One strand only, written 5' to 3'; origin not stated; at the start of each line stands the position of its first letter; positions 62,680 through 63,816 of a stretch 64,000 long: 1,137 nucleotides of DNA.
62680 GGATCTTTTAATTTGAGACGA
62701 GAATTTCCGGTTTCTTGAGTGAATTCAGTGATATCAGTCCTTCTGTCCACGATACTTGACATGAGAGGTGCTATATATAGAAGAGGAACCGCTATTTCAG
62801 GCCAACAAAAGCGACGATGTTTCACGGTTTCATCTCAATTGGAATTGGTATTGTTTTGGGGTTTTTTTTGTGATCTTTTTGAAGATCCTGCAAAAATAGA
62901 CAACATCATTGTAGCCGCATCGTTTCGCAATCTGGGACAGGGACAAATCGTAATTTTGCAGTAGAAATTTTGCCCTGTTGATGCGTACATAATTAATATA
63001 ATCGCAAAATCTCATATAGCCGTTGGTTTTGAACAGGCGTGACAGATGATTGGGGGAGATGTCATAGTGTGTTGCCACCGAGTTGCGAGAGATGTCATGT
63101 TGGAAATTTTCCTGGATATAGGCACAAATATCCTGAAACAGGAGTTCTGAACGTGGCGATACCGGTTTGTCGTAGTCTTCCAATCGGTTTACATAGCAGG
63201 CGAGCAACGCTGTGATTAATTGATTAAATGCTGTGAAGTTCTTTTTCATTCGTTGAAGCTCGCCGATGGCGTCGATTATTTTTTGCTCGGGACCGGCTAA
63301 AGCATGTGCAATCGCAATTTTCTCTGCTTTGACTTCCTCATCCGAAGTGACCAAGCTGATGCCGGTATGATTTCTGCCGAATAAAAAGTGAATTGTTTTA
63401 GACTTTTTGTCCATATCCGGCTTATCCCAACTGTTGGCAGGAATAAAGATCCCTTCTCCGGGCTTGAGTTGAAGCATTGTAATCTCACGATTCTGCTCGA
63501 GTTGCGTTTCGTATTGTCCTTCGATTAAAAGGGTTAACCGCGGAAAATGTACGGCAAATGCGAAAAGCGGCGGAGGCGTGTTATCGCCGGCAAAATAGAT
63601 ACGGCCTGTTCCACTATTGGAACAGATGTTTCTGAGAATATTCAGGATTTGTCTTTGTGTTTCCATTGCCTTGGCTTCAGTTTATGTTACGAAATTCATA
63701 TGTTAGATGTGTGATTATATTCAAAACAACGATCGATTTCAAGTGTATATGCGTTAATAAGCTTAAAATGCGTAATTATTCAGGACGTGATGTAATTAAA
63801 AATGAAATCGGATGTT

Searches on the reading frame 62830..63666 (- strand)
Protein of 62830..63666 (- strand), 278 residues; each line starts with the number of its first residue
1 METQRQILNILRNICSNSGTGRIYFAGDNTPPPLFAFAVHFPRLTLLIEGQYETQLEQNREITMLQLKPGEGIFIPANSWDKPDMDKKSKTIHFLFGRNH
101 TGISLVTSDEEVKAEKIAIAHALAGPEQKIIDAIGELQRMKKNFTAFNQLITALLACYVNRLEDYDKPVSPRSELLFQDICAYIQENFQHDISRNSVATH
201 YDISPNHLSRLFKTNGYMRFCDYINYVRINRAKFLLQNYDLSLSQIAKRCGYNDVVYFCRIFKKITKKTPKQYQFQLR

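Call 4: search_protein_families(library=pfam, proteins=[window:62830-63666:-], max_evalue=0.01)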
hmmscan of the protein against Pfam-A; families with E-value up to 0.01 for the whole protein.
window:62830-63666:- (278 aa): 2 families
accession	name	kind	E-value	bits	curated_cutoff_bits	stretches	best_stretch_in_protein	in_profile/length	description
PF12833.13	HTH_18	-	2.4e-18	66.6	33.6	1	198-274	2-78/80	Helix-turn-helix domain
PF00165.29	HTH_AraC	-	2.5e-14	53.4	26.6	1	238-274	6-41/42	Bacterial regulatory helix-turn-helix proteins, AraC family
